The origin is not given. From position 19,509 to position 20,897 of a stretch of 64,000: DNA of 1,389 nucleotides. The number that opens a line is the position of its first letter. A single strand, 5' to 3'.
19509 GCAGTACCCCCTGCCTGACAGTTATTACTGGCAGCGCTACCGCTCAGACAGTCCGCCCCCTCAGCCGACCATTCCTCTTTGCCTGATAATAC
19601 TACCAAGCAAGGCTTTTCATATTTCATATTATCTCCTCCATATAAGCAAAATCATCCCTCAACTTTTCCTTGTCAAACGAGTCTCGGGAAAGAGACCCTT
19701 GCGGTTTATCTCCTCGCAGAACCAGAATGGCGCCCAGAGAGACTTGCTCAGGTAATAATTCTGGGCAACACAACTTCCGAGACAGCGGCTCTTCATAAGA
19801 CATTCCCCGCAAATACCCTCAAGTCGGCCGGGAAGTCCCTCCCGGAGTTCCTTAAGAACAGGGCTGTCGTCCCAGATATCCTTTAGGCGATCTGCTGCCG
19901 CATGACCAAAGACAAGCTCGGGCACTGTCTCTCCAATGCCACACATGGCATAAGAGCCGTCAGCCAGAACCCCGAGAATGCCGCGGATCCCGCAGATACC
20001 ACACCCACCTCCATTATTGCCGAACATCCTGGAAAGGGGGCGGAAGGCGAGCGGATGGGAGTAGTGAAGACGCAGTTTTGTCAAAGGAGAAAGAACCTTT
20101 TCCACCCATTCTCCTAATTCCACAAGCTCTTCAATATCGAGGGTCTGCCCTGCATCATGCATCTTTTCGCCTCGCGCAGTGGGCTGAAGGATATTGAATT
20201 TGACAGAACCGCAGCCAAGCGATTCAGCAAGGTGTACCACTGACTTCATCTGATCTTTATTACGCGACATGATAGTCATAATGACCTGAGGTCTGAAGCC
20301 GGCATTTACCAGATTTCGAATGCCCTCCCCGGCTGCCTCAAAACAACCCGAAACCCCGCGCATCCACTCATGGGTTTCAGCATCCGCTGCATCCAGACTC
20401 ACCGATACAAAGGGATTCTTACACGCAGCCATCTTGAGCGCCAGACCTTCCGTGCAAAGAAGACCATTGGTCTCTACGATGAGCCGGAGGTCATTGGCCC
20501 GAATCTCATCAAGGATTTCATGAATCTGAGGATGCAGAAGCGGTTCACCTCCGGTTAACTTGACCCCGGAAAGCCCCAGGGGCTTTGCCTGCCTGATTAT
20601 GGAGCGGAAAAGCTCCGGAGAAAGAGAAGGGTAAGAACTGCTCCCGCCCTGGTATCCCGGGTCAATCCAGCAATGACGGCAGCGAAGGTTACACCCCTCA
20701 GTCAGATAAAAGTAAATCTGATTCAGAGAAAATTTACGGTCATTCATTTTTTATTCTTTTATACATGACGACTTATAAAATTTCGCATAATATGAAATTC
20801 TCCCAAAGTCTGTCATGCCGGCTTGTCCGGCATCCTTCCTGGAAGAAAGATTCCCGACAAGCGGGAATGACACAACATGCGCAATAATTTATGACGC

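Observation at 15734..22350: Candidate RiPP cluster: two radical SAM/SPASM maturases, PqqD, precursor, HPr-kinase-like protein, S24/S26 peptidase and nucleotidyltransferase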

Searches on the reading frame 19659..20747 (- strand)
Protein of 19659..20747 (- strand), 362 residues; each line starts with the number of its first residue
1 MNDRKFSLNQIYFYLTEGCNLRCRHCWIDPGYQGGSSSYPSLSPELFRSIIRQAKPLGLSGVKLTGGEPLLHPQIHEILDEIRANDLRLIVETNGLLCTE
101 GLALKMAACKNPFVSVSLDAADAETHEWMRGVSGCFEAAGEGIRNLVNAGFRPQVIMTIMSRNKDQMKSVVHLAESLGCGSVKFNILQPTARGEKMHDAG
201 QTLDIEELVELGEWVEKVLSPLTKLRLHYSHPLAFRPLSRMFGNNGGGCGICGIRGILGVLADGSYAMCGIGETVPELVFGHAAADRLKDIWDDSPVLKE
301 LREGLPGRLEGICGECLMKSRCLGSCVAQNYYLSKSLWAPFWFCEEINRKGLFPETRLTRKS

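Call 3: search_protein_families(library=ncbifam, proteins=[window:19659-20747:-], max_evalue=0.01)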
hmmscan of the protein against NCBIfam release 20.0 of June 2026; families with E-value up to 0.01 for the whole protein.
window:19659-20747:- (362 aa): 77 families (the best 25 are shown)
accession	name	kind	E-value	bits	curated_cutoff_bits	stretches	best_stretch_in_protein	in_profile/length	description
TIGR04251.1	SCM_rSAM_ScmF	equivalog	3.4e-185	615.4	400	1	7-358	2-353/353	SynChlorMet cassette radical SAM/SPASM protein ScmF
TIGR04545.1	rSAM_ahbD_hemeb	equivalog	2.9e-39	135.5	500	1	13-337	4-328/339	heme b synthase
TIGR04055.1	rSAM_NirJ2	equivalog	1.6e-35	123.2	500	1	14-338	5-316/326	putative heme d1 biosynthesis radical SAM protein NirJ2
TIGR04303.1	GeoRSP_rSAM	equivalog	2e-29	103.2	400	1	12-342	8-322/325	GeoRSP system radical SAM/SPASM protein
TIGR03962.1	mycofact_rSAM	equivalog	1e-28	100.5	265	1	13-341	16-328/339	mycofactocin radical SAM maturase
NF050035.1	rSAM_WgK_link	exception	2.4e-28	99.2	650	2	14-195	14-192/367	radical SAM/SPASM peptide maturase WgkB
TIGR04053.2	TIGR04053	equivalog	3.3e-28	99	395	2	11-199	10-198/366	TIGR04053 family radical SAM/SPASM domain-containing protein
TIGR04054.1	rSAM_NirJ1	equivalog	1.6e-26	92.8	650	1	13-199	40-222/387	putative heme d1 biosynthesis radical SAM protein NirJ1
TIGR04051.1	rSAM_NirJ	equivalog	2.2e-26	92.7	515.45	2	13-198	6-187/354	heme d1 biosynthesis radical SAM protein NirJ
TIGR04347.1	pseudo_SAM_Halo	equivalog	4e-26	92.2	525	1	13-199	42-224/390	TIGR04347 family pseudo-SAM/SPASM protein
TIGR04250.1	SCM_rSAM_ScmE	equivalog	6.2e-26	91.1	400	1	15-333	9-334/358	SynChlorMet cassette radical SAM/SPASM protein ScmE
NF045574.1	sacti_mat_StsB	exception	1.7e-25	89.8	625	1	6-334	93-403/466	StsB family radical SAM/SPASM domain sactipeptide maturase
TIGR02668.1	moaA_archaeal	equivalog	3.4e-24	85.4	325.25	1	8-198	9-197/303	GTP 3',8-cyclase MoaA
TIGR04546.1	rSAM_ahbC_deAc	equivalog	2.4e-22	79.3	650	1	13-198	43-224/390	12,18-didecarboxysiroheme deacetylase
NF001199.0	PRK00164.2-1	equivalog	2.1e-21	76.4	231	1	12-176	15-177/308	GTP 3',8-cyclase MoaA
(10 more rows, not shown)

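Call 4: search_protein_families(library=pfam, proteins=[window:19659-20747:-], max_evalue=0.01)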
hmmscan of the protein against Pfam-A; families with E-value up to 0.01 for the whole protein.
window:19659-20747:- (362 aa): 3 families
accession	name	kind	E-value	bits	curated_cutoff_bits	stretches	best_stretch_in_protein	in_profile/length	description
PF04055.27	Radical_SAM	-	1.3e-25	90.9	29.5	1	15-170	3-162/166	Radical SAM superfamily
PF13353.11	Fer4_12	-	1e-06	29.6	22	1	15-119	11-118/137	4Fe-4S single cluster domain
PF13186.11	SPASM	-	9e-05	23.1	21.5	1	254-316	4-66/67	Iron-sulfur cluster-binding domain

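Call 9: find_homologous_proteins(query=window:19659-20747:-, max_evalue=1e-40)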
Query window:19659-20747:- (362 aa): 3679 proteins with E <= 1e-40 among 8000 candidates; the best 120 are listed.
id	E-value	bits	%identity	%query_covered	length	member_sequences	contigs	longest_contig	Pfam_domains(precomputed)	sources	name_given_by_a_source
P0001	1.2e-249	846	100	100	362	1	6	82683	PF04055.28,PF13353.12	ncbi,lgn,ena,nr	ncbi:MAG TPA: SynChlorMet cassette radical SAM/SPASM protein ScmF [Nitrospirae bacterium]|nr:antilis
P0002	2.8e-201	686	80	99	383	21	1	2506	PF13186.12,PF04055.28,PF13353.12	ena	-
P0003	3.3e-201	686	82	99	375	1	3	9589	PF13186.12,PF04055.28,PF13353.12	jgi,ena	-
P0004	1.0e-197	675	80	98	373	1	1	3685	PF13186.12,PF04055.28,PF13353.12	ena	-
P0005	3.1e-197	673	78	99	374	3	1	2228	PF04055.28,PF13353.12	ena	-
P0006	1.8e-195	667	79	99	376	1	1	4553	PF04055.28,PF13353.12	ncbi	-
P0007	3.8e-194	663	79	99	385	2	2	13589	PF04055.28,PF13353.12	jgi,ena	-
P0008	4.0e-193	660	77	100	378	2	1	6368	PF04055.28,PF13353.12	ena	-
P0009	1.7e-192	658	77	100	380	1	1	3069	PF13186.12,PF04055.28,PF13353.12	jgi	-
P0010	1.7e-191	654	77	100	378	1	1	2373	PF13186.12,PF04055.28,PF13353.12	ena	-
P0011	4.1e-191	653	76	100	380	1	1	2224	PF04055.28,PF13353.12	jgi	-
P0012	7.4e-190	649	74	99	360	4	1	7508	PF04055.28,PF13353.12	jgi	-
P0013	7.3e-188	642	77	99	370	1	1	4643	PF04055.28,PF13353.12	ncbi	-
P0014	1.1e-187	642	75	99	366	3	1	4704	PF04055.28,PF13353.12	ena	-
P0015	3.2e-187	640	74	98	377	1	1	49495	PF04055.28,PF13353.12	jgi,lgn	-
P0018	4.3e-186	637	73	99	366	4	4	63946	PF04055.28,PF13353.12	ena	-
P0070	4.5e-179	613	72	98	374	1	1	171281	PF04055.28,PF13353.12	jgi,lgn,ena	-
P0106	2.8e-177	608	70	99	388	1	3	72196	PF04055.28,PF13353.12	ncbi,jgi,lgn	-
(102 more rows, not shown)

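Call 10: find_related_loci(query=window:19659-20747:-, collection=genome_contigs, flank=8000)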
Query window:19659-20747:- (362 aa) in genome_contigs; peptide patterns used: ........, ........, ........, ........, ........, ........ (x = any residue, [..] = any of these).
33 stretches matched a pattern; 17 encode a relative of the query (tblastn E <= 1e-3); 17 distinct loci.
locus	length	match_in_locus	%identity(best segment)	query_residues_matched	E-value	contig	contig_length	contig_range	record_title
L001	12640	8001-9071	81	3-359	0e+0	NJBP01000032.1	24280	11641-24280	MAG: Candidatus Aerophobetes bacterium Ae_b3b 1508, whole genome shotgun sequence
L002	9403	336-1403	74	3-358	0e+0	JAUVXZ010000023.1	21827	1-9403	MAG: Pseudomonadota bacterium isolate CSMAG_1229 CSMAG_1229_k141_423692_length_21827_cov_9.8710, whole genome shotgun se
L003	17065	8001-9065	70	4-358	6e-174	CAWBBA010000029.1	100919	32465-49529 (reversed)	MAG: uncultured delta proteobacterium isolate MFD09730.bin.3.152 genome assembly, contig: contig_48486, whole genome sho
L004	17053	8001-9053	70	8-358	5e-172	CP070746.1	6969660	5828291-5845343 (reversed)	MAG: Desulfobacterales bacterium isolate bin36 chromosome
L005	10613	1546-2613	67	3-358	1e-167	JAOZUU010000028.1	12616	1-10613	MAG: Desulfobacterales bacterium isolate GMC8.metabat2.195_sub GMC8_4374_length_12616_cov_8.038691, whole genome shotgun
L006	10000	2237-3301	65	5-359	4e-161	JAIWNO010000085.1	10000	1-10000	MAG: Desulfomonile sp. isolate M47 contig-93_214.5, whole genome shotgun sequence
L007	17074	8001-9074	69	4-361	3e-179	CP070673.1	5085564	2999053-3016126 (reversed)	MAG: Deltaproteobacteria bacterium isolate bin73 chromosome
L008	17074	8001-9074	58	2-359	4e-142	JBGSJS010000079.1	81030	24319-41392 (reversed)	MAG: Desulfomonilaceae bacterium isolate JTS-AC162 k141_1881272, whole genome shotgun sequence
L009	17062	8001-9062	57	4-359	9e-137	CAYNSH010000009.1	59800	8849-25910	MAG TPA_asm: uncultured Verrucomicrobiota bacterium isolate SRP241326_co2_331 genome assembly, contig: NODE_865_length_5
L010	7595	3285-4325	53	8-358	6e-131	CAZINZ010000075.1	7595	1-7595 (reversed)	MAG TPA_asm: uncultured Syntrophaceae bacterium isolate binchicken_co47_43 genome assembly, contig: NODE_7692_length_759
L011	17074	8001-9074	64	1-357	3e-158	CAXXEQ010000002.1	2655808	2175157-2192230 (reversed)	MAG: Desulfomonilaceae bacterium isolate 8deb2ff7-9cb5-4438-9dd6-cb8d27c5cb84 genome assembly, contig: contig_2, whole g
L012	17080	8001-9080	51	2-361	9e-112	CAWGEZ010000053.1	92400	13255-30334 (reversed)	MAG: uncultured delta proteobacterium isolate MFD02134.bin.2.205 genome assembly, contig: contig_70932, whole genome sho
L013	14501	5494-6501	55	8-345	9e-130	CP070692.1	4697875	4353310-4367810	MAG: Deltaproteobacteria bacterium isolate bin617 chromosome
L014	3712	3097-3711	63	5-209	3e-86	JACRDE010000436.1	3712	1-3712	MAG: Desulfomonile tiedjei isolate NC_groundwater_1664_Pr3_B-0.1um_52_9 SR-2_scaffold_141_2828466, whole genome shotgun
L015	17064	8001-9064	66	5-358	3e-75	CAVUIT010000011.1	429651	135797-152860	MAG: uncultured delta proteobacterium isolate MFD01872.bin.2.115 genome assembly, contig: contig_57935, whole genome sho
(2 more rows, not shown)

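Call 19: find_encoding_contigs(protein=P0070, flank=10000, max_places=2)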
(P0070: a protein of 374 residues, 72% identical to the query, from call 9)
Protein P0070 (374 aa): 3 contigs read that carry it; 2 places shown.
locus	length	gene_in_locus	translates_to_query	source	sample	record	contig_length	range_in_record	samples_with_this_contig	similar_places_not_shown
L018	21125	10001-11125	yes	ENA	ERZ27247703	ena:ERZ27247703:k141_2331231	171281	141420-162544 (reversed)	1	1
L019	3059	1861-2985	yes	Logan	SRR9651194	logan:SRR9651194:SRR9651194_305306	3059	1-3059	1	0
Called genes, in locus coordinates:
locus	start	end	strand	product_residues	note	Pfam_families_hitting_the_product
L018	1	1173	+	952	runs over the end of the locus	PF02012:BNR (faint), PF14870:PSII_BNR (faint), PF25852:DUF6242_C (faint), PF15902:Sortilin-Vps10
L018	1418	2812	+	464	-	PF02347:GDC-P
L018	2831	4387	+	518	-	PF00266:Aminotran_5, PF21478:GcvP2_C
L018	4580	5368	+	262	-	PF00106:adh_short, PF08659:KR, PF23441:SDR, PF13561:adh_short_C2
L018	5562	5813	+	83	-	-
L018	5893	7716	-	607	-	PF00664:ABC_membrane, PF00005:ABC_tran, PF13304:AAA_21 (faint)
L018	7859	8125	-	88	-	-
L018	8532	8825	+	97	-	PF05402:PqqD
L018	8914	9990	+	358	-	PF04055:Radical_SAM, PF13353:Fer4_12 (weak), PF13186:SPASM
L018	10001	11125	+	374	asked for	PF04055:Radical_SAM, PF13353:Fer4_12 (weak)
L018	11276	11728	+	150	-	-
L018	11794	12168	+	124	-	-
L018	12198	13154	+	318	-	PF27840:ScmC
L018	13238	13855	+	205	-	PF10502:Peptidase_S26 (faint)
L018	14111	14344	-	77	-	-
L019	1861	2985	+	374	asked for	PF04055:Radical_SAM, PF13353:Fer4_12 (weak)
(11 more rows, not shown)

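Call 22: find_encoding_contigs(protein=P0018, flank=10000, max_places=2)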
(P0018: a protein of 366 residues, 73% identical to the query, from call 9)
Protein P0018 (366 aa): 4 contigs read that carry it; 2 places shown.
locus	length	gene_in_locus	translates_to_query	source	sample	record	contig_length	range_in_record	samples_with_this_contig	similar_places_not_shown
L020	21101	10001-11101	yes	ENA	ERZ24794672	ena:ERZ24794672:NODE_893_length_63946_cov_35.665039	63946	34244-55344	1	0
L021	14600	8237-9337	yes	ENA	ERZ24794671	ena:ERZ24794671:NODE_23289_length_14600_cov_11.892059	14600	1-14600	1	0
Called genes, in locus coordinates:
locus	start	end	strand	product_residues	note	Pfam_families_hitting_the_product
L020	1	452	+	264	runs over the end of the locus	PF02754:CCG (weak)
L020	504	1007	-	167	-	PF00072:Response_reg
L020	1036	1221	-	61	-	-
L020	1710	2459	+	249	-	PF07719:TPR_2 (faint), PF00515:TPR_1 (weak), PF13414:TPR_11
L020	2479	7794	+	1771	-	PF00005:ABC_tran (faint), PF00931:NB-ARC (faint), PF01443:Viral_helicase1 (faint), PF01583:APS_kinase (faint), PF01637:ATPase_2 (faint), PF17760:UvrA_inter, PF17755:UvrA_DNA-bind, PF17760:UvrA_inter, +21 more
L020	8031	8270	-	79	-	-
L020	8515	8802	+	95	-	PF05402:PqqD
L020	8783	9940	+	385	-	PF04055:Radical_SAM, PF13186:SPASM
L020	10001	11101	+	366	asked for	PF13353:Fer4_12, PF04055:Radical_SAM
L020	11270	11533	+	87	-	-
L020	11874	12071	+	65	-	-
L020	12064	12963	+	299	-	PF27840:ScmC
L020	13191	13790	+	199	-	PF10502:Peptidase_S26 (weak)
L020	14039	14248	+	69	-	-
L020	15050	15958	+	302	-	PF27840:ScmC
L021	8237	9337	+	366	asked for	PF13353:Fer4_12, PF04055:Radical_SAM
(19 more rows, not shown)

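Call 23: find_encoding_contigs(protein=P0106, flank=10000, max_places=2)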
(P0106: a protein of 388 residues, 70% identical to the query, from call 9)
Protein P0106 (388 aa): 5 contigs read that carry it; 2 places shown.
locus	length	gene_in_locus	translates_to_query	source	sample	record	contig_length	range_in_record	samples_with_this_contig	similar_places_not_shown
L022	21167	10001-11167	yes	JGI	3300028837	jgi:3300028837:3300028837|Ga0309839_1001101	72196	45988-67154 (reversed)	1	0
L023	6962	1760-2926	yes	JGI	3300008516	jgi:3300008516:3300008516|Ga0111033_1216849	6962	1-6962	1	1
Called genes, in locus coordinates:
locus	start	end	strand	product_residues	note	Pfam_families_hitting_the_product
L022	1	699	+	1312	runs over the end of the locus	PF01364:Peptidase_C25, PF18962:Por_Secre_tail (weak)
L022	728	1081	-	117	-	PF02452:PemK_toxin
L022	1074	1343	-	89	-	-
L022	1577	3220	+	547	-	PF03577:Peptidase_C69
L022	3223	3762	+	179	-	-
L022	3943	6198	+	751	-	PF08447:PAS_3, PF00989:PAS, PF08448:PAS_4, PF13426:PAS_9, PF00158:Sigma54_activat, PF14532:Sigma54_activ_2, PF07728:AAA_5, PF25601:AAA_lid_14, +3 more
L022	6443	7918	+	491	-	PF17161:DUF5123 (faint), PF13860:FlgD_ig (weak), PF18962:Por_Secre_tail (weak)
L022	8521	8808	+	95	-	PF05402:PqqD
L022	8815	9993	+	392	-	PF04055:Radical_SAM, PF13186:SPASM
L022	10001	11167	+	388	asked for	PF13353:Fer4_12 (weak), PF04055:Radical_SAM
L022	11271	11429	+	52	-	-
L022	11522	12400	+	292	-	PF27840:ScmC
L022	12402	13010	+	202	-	-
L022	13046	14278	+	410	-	PF14907:NTP_transf_5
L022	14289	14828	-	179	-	PF12706:Lactamase_B_2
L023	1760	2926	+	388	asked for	PF13353:Fer4_12 (weak), PF04055:Radical_SAM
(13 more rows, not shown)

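Call 29: search_solved_structures(query=window:19659-20747:-, max_evalue=0.00001)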
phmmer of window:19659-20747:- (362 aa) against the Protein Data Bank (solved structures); distinct sequences matched with E-value up to 0.00001: 5.
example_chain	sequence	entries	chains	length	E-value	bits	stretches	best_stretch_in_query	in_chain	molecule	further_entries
6efn_A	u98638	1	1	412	5.3e-11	45.4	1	13-210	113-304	Sporulation killing factor maturation protein SkfB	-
7vob_C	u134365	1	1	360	1.2e-10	44.2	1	11-175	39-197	Cytosylglucuronate decarboxylase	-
7voc_C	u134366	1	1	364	1.2e-10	44.2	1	11-175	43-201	Cytosylglucuronate decarboxylase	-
6c8v_A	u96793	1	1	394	5.3e-07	32.2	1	14-331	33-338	Coenzyme PQQ synthesis protein E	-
5wgg_A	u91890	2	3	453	4.9e-06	29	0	3-223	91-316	Radical SAM domain protein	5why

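Call 37: find_related_loci(query=window:19659-20747:-, collection=metagenome_contigs, flank=8000)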
Query window:19659-20747:- (362 aa) in metagenome_contigs; peptide patterns used: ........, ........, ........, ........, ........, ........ (x = any residue, [..] = any of these).
61 stretches matched a pattern; 39 encode a relative of the query (tblastn E <= 1e-3); 39 distinct loci.
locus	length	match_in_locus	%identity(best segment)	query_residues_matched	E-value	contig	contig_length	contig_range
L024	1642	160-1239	80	3-362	0e+0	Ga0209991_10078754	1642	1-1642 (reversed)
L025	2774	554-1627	80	2-359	0e+0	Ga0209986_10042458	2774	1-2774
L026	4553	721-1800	79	3-362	0e+0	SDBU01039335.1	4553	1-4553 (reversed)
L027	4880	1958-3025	77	3-358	0e+0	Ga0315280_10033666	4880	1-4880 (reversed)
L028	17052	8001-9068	75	3-358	0e+0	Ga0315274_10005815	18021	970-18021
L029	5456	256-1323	74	3-358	0e+0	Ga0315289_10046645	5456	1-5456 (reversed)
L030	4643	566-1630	71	4-358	1e-180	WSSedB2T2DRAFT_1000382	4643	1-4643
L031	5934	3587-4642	71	5-357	1e-176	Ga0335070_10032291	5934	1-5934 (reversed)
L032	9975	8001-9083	68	2-362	5e-173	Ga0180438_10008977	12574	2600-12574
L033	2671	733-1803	68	6-362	0e+0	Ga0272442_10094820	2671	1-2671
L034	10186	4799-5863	69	4-358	2e-172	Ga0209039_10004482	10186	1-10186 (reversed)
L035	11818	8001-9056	71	5-357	4e-172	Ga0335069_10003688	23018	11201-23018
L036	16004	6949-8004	71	5-357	4e-172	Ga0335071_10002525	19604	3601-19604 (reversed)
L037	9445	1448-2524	69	3-362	3e-170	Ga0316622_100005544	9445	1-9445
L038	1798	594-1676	68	1-362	0e+0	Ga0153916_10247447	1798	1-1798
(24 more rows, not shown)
